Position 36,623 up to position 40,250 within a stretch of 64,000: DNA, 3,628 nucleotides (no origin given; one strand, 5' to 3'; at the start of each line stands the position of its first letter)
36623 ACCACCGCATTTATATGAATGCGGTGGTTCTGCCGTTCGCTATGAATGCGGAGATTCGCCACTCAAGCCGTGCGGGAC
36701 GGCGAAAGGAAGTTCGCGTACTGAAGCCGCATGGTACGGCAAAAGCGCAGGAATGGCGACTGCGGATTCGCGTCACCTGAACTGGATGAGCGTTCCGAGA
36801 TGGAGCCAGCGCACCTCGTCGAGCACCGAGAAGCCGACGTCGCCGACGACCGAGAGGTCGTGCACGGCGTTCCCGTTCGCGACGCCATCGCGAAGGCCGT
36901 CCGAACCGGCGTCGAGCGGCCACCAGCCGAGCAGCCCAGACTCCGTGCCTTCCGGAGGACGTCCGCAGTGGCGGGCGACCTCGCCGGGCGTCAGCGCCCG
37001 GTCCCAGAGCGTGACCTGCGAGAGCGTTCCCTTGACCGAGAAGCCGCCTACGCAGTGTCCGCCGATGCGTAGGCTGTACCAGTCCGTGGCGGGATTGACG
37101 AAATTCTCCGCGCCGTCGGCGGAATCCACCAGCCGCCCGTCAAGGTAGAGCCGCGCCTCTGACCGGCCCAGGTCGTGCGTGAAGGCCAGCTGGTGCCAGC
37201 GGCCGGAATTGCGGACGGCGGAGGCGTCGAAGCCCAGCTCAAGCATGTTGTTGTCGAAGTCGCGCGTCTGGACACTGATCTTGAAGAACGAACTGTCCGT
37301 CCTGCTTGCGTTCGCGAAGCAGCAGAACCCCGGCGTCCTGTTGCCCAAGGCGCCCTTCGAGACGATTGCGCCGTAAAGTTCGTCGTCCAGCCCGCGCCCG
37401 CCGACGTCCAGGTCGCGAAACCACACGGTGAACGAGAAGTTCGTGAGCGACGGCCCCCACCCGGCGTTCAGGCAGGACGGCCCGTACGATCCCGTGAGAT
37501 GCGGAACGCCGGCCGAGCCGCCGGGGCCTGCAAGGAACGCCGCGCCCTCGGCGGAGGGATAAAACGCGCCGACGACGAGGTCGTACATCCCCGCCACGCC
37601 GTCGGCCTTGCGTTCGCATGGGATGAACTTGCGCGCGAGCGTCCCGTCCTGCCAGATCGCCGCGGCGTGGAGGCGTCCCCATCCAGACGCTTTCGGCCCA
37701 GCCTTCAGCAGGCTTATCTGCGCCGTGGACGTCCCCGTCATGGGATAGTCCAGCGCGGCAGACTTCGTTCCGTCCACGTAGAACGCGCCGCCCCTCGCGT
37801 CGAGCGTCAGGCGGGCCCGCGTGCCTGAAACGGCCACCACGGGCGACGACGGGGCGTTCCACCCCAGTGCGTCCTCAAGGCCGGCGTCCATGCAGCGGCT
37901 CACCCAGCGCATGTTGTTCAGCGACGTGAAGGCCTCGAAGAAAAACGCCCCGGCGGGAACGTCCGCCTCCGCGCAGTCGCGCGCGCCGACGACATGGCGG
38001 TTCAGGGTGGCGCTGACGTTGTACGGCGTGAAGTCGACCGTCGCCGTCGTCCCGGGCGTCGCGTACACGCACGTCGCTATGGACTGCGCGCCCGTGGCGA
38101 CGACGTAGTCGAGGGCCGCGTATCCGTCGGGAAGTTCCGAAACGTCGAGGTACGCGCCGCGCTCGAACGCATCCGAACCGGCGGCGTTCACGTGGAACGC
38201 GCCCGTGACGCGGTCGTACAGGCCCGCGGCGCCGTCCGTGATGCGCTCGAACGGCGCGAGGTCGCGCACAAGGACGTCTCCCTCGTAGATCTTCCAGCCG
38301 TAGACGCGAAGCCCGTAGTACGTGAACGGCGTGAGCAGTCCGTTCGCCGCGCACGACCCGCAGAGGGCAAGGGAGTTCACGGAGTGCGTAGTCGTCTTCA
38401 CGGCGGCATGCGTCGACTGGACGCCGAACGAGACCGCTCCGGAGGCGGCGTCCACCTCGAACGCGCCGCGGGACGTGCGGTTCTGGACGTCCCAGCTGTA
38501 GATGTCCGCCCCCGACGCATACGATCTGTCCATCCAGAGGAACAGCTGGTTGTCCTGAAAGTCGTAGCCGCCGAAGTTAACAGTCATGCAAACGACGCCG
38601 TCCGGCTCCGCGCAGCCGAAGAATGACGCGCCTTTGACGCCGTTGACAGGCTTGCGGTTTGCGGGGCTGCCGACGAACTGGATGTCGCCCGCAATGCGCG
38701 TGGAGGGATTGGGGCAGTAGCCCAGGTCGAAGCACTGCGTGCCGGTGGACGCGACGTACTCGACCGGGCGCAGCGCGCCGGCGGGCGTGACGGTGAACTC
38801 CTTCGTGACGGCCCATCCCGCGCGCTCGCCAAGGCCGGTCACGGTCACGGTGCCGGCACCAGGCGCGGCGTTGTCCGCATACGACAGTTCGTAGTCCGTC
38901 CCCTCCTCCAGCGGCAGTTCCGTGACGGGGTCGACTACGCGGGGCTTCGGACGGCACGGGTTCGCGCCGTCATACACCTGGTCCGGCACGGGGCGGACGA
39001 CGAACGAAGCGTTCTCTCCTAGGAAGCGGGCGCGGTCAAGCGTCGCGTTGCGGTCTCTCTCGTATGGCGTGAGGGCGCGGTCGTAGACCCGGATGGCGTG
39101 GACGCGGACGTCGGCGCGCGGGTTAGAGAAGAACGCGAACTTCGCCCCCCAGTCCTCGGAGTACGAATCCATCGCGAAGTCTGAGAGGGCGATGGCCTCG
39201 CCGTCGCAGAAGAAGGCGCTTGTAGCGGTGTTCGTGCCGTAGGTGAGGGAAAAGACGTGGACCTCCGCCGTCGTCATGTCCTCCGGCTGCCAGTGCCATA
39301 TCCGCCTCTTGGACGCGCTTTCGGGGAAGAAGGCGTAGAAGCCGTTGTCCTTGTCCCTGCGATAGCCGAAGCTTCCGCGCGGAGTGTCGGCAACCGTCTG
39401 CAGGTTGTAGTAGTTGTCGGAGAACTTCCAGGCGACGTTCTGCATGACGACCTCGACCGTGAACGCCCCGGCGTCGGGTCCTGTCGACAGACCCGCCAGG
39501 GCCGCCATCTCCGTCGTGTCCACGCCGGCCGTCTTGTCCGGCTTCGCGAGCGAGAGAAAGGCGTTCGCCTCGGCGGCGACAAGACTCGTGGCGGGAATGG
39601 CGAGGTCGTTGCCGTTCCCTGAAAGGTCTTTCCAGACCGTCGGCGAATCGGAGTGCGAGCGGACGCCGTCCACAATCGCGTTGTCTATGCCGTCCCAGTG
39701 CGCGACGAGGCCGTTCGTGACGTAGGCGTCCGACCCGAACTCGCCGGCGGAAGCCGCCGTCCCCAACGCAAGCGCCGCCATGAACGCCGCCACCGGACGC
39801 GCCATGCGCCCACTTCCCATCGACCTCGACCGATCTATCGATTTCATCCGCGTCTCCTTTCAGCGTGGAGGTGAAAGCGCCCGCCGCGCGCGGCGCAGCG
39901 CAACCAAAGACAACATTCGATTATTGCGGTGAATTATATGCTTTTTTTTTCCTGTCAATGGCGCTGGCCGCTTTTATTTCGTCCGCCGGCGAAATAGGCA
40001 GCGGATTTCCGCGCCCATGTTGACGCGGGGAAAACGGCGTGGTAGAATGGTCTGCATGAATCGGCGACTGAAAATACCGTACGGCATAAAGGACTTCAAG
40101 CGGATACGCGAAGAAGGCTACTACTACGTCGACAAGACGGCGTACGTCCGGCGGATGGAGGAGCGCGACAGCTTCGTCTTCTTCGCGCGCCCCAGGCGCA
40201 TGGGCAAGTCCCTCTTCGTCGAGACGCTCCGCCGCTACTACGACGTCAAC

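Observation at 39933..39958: Second LamG gene has the same promoter design with a T9 tract, giving a 14-nt spacer (possibly OFF-state length)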

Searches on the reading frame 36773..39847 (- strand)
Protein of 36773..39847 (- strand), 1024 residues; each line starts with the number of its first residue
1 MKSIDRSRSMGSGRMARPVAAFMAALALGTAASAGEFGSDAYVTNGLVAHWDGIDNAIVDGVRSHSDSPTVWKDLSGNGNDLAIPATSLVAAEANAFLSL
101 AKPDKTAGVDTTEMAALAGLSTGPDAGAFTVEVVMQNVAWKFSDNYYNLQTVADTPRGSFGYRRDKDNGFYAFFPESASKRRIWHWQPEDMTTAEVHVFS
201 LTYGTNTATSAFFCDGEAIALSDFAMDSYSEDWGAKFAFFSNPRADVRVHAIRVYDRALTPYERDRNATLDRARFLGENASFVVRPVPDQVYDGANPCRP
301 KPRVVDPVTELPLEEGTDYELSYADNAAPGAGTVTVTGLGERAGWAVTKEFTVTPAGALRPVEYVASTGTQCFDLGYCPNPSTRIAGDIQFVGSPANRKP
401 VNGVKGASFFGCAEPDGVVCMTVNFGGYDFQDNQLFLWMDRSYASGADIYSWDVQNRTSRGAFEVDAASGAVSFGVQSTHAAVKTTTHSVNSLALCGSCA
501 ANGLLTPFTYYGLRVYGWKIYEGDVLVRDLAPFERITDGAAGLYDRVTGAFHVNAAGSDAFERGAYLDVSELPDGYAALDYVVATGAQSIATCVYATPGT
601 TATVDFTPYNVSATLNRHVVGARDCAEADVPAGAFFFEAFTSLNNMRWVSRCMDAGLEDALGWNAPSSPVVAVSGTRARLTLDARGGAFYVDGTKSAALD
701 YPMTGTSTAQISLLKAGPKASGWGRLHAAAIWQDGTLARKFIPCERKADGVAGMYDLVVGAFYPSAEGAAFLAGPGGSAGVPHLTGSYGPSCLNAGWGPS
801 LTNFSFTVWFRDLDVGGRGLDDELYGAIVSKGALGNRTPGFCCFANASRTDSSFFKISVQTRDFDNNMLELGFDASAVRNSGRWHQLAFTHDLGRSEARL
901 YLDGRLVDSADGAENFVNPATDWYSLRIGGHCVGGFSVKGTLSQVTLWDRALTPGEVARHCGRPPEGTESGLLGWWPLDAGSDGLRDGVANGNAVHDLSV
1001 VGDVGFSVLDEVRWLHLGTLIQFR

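Call 10: search_protein_families(library=pfam, proteins=[window:36773-39847:-], max_evalue=0.01)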
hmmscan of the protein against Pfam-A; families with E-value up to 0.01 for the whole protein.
window:36773-39847:- (1024 aa): 1 family
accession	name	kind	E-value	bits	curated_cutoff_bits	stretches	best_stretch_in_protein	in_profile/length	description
PF13385.13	Laminin_G_3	-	3.4e-16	60.2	27.6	1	872-958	69-151/151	Concanavalin A-like lectin/glucanases superfamily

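Call 12: find_encoding_contigs(protein=window:36773-39847:-, flank=3000, max_places=10)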
Protein window:36773-39847:- (1024 aa): 1 contig read that carries it; 1 place shown.
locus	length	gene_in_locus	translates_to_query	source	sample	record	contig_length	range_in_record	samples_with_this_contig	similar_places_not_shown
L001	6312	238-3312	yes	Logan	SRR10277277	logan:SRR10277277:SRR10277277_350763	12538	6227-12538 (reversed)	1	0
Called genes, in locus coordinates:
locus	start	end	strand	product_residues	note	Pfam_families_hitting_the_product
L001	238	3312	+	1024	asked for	PF13385:Laminin_G_3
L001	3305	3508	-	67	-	-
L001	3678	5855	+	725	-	PF27167:HTH_GRAD, PF03449:GreA_GreB_N, PF01272:GreA_GreB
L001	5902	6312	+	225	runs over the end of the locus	PF01258:zf-dskA_traR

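Call 16: list_cluster_members(proteins=[window:36773-39847:-, window:3797-7552:-, window:34230-36632:-])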
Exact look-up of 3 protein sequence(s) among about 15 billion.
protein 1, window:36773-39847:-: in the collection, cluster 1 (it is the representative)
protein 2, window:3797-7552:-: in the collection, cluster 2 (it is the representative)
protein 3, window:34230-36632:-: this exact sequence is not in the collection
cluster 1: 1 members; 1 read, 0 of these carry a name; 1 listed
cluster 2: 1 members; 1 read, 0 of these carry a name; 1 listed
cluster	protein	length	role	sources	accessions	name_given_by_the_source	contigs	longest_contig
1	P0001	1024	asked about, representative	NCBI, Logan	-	-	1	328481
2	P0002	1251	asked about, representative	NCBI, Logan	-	-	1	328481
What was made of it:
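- Tried and rejected: Both are singletons at 90% identity (call 16).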

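Call 17: find_homologous_proteins(query=window:36773-39847:-, max_evalue=0.00001)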
Query window:36773-39847:- (1024 aa): 43 proteins with E <= 0.00001 among 8000 candidates.
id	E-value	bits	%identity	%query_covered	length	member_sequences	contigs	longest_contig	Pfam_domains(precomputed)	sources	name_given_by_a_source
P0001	0.0e+0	2371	100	100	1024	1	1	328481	PF13385.14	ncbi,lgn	-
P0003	0.0e+0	1944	82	100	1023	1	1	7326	PF13385.14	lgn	-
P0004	0.0e+0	1888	80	100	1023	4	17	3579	PF13385.14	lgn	-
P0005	2.6e-267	908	46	99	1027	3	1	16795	PF13385.14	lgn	-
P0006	4.3e-264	897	46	98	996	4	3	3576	PF13385.14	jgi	-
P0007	1.0e-261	889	45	99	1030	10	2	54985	PF13385.14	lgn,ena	-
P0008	1.7e-259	882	46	97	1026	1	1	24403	PF13385.14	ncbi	-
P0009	5.9e-256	870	46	99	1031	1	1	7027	PF13385.14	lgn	-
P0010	4.4e-254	864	45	98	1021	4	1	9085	PF13385.14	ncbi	-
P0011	1.1e-251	856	45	96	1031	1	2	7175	PF13385.14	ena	-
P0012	4.6e-247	841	44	99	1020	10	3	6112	PF13385.14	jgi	-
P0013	4.3e-246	838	44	98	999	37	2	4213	PF13385.14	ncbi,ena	-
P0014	5.3e-245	834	38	71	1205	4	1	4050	PF13385.14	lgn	-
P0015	2.6e-215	736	43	97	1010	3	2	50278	PF13385.14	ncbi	-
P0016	2.1e-171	590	47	65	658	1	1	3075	PF13385.14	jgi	-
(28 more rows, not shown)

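Call 18: find_encoding_contigs(protein=P0003, flank=1500, max_places=10)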
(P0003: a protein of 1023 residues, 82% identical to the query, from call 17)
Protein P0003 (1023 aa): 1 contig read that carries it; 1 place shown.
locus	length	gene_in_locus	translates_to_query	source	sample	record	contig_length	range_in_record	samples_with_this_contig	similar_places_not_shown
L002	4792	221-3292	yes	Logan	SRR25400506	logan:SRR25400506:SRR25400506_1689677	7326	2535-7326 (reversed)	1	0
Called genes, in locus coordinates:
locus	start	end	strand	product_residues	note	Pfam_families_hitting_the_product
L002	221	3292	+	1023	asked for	PF13385:Laminin_G_3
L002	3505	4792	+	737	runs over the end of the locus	PF27167:HTH_GRAD, PF03449:GreA_GreB_N, PF01272:GreA_GreB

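Call 19: find_encoding_contigs(protein=P0004, flank=1500, max_places=10)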
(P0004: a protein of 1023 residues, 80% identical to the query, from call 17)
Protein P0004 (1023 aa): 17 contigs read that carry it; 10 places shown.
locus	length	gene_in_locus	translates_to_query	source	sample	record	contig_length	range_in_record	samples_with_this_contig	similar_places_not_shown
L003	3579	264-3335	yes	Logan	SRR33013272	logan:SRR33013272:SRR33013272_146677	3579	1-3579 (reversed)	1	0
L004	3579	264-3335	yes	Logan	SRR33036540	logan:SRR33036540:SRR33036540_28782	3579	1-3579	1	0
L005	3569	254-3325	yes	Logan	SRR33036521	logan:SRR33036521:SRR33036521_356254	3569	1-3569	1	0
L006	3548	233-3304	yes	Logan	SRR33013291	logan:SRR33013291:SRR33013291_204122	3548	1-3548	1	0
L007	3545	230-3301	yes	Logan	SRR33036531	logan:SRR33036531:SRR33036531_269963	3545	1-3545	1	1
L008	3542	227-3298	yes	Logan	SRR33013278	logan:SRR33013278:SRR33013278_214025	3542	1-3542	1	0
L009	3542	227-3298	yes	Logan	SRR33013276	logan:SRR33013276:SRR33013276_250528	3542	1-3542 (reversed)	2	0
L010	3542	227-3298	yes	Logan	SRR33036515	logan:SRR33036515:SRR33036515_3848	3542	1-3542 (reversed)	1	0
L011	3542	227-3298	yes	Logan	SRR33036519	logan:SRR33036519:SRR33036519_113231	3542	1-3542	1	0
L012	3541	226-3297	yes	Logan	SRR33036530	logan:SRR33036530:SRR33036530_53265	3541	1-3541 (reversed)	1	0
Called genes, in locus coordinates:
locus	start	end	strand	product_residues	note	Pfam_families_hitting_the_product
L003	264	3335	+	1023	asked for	PF13385:Laminin_G_3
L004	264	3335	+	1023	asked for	PF13385:Laminin_G_3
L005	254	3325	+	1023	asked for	PF13385:Laminin_G_3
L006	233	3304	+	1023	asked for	PF13385:Laminin_G_3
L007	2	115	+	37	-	?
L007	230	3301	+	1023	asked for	PF13385:Laminin_G_3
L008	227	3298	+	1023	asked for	PF13385:Laminin_G_3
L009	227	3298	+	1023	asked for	PF13385:Laminin_G_3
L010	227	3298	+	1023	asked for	PF13385:Laminin_G_3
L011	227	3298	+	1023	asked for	PF13385:Laminin_G_3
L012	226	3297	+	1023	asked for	PF13385:Laminin_G_3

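Call 20: find_encoding_contigs(protein=P0007, flank=1500, max_places=10)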
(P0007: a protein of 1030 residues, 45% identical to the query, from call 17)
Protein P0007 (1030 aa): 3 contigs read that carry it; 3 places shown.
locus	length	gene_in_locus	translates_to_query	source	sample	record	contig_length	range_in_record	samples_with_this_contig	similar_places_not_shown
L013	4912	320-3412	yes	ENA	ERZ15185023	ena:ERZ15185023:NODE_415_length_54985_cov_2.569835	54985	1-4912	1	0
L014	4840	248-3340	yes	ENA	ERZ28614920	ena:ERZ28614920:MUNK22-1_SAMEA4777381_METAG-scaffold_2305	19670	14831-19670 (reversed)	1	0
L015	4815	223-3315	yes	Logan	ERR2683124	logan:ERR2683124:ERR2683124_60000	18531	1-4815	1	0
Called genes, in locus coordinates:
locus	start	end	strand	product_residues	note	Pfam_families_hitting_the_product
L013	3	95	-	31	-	?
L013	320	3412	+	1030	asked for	PF13385:Laminin_G_3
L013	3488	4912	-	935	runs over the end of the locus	-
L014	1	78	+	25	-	?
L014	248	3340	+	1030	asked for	PF13385:Laminin_G_3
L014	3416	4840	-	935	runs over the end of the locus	-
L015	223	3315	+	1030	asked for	PF13385:Laminin_G_3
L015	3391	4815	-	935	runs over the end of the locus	-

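Call 45: list_cluster_members(proteins=[P0004, P0047, P0046, P0048])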
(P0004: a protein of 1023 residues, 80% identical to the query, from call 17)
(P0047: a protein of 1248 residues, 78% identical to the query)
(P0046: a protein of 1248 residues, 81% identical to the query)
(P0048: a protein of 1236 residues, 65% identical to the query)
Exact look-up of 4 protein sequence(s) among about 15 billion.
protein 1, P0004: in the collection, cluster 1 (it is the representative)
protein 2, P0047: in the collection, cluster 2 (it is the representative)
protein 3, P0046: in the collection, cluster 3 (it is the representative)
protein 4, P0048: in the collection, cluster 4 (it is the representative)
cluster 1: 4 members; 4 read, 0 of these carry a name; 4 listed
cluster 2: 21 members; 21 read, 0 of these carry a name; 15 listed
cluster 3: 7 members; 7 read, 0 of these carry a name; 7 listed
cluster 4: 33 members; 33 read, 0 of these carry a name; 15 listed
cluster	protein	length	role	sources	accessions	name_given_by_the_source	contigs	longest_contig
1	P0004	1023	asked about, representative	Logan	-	-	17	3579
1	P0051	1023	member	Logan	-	-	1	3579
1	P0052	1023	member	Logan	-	-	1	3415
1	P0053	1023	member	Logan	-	-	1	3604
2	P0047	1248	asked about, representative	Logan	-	-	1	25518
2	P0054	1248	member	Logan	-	-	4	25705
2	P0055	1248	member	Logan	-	-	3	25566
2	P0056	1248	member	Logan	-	-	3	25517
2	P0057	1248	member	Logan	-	-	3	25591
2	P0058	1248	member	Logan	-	-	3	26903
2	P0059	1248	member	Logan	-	-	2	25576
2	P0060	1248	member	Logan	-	-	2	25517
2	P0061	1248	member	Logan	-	-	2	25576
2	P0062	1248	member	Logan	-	-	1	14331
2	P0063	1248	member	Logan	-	-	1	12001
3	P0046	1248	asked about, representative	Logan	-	-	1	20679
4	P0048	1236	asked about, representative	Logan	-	-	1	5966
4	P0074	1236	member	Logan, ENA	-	-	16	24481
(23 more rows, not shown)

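Call 46: find_encoding_contigs(protein=P0074, flank=400, max_places=10)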
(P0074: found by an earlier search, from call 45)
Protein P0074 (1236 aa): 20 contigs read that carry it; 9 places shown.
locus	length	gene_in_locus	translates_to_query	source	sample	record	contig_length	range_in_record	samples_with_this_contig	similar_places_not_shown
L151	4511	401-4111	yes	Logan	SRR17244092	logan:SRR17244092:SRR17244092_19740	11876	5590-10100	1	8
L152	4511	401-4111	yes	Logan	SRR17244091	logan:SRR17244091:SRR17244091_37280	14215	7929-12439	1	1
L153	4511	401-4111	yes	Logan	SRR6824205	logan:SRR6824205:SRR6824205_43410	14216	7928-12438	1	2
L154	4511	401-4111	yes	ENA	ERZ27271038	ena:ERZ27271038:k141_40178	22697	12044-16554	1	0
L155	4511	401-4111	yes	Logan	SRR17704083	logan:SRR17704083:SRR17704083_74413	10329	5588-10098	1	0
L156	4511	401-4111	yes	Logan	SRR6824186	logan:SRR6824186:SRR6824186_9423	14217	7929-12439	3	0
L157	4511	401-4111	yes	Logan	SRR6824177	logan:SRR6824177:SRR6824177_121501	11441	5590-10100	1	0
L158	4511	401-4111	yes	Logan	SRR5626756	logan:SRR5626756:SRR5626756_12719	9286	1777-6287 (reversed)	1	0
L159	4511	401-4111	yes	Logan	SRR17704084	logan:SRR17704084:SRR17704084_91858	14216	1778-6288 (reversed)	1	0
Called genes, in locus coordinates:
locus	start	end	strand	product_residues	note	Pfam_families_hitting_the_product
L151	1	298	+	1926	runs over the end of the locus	-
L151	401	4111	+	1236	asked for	PF12951:PATR (weak)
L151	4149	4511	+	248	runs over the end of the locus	PF00005:ABC_tran, PF13304:AAA_21 (faint)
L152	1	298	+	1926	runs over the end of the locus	-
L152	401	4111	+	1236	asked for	PF12951:PATR (weak)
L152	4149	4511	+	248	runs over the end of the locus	PF00005:ABC_tran, PF13304:AAA_21 (faint)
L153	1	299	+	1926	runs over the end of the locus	-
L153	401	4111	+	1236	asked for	PF12951:PATR (weak)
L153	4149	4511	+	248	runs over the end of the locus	PF00005:ABC_tran, PF13304:AAA_21 (faint)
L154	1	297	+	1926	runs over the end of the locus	-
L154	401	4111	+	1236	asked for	PF12951:PATR (weak)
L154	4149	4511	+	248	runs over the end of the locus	PF00005:ABC_tran, PF13304:AAA_21 (faint)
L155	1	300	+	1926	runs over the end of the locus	-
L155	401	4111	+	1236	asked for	PF12951:PATR (weak)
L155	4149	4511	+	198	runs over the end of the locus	?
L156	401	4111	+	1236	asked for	PF12951:PATR (weak)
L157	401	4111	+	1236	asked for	PF12951:PATR (weak)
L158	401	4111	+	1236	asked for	PF12951:PATR (weak)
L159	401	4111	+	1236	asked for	PF12951:PATR (weak)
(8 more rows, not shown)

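Call 48: find_encoding_contigs(protein=P0005, flank=600, max_places=10)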
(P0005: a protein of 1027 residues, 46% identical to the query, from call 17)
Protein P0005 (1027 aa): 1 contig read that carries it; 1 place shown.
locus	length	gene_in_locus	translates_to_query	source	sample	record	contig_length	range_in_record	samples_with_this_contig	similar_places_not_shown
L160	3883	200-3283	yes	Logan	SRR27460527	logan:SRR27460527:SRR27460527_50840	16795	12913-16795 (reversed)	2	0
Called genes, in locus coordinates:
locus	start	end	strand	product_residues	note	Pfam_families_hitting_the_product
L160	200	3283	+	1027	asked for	PF13385:Laminin_G_3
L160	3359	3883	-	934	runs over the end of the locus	-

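Call 53: search_protein_families(library=pfam, proteins=[window:36773-39847:-], max_evalue=5)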
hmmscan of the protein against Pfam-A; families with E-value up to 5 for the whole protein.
window:36773-39847:- (1024 aa): 3 families
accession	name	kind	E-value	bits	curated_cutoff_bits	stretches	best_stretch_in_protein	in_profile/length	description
PF13385.13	Laminin_G_3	-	3.4e-16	60.2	27.6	2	872-958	69-151/151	Concanavalin A-like lectin/glucanases superfamily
PF16465.11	DUF5046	-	0.022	14.5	25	1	537-597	106-164/264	Domain of unknown function (DUF5046)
PF02973.23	Sialidase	-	0.031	14.2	26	1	885-960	106-184/189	Sialidase, N-terminal domain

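Call 54: search_protein_families(library=ncbifam, proteins=[window:36773-39847:-], max_evalue=0.1)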
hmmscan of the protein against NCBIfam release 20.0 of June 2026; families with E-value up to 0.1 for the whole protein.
window:36773-39847:- (1024 aa): 0 families

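Call 59: find_encoding_contigs(protein=P0054, flank=400, max_places=10)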
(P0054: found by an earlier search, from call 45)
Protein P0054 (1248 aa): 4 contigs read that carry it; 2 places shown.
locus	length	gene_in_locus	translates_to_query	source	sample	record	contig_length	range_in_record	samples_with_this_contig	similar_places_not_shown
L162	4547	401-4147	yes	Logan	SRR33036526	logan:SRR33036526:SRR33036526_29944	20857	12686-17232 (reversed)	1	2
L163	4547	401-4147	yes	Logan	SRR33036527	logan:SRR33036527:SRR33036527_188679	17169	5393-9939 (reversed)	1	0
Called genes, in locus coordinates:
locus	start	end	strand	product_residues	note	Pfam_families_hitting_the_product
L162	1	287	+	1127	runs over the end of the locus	PF00698:Acyl_transf_1, PF01648:ACPS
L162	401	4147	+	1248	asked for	-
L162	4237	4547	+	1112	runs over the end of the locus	PF11028:TMEM260_N (weak), PF00515:TPR_1 (faint), PF07719:TPR_2 (faint), PF13176:TPR_7 (faint), PF13181:TPR_8 (faint), PF13374:TPR_10 (faint), PF13424:TPR_12 (faint), PF17874:TPR_MalT, +5 more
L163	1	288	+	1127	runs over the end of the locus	PF00698:Acyl_transf_1, PF01648:ACPS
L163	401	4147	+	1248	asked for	-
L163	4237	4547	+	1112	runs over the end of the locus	PF11028:TMEM260_N (weak), PF00515:TPR_1 (faint), PF07719:TPR_2 (faint), PF13176:TPR_7 (faint), PF13181:TPR_8 (faint), PF13374:TPR_10 (faint), PF13424:TPR_12 (faint), PF17874:TPR_MalT, +5 more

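Call 64: search_solved_structures(query=A5, max_evalue=0.01)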
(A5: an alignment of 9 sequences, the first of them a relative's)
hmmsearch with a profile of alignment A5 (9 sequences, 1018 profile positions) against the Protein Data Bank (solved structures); distinct sequences matched with E-value up to 0.01: 9.
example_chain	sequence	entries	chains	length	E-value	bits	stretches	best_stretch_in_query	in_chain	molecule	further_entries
4dqa_A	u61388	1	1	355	8.8e-06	27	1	876-976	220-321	uncharacterized protein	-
6ype_A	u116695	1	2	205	1.5e-05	26.2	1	872-958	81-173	Neuronal pentraxin-1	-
9lad_C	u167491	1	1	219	0.0019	19.3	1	874-956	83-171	Neuronal pentraxin-2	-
7y5q_A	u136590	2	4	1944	0.0048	18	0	861-953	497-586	Maltose/maltodextrin-binding periplasmic protein,Pappalysin-1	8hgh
8sl1_A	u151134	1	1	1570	0.0053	17.8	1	875-963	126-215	Pappalysin-2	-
8a7d_C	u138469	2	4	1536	0.0073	17.4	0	861-953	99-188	Pappalysin-1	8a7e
7y5n_C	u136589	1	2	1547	0.0074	17.3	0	861-953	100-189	Pappalysin-1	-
7ufg_A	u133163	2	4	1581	0.0076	17.3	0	861-953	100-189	Pappalysin-1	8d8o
8hgg_C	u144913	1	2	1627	0.0079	17.3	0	861-953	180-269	Pappalysin-1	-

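Call 65: search_solved_structures(query=A4, max_evalue=0.01)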
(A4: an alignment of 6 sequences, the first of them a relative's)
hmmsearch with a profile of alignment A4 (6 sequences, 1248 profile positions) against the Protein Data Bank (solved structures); distinct sequences matched with E-value up to 0.01: 0.
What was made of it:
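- Tried and rejected: Only the LamG or pentraxin-type module of the LamG protein matches (call 64), and nothing matches the PATR protein (call 65).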

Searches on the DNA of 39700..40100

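Call 36: search_rna_families(source=window, start=39700, end=40100, threshold=evalue, max_evalue=1)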
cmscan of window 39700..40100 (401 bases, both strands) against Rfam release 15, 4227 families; matches with E-value up to 1: 1.
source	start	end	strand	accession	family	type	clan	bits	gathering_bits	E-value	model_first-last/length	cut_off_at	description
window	39836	39902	-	RF03036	osmY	Gene; sRNA;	-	17.2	46.9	0.15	1-72/72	no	osmY RNA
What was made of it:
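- Tried and rejected: Rfam gives only a sub-threshold chance hit (call 36).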
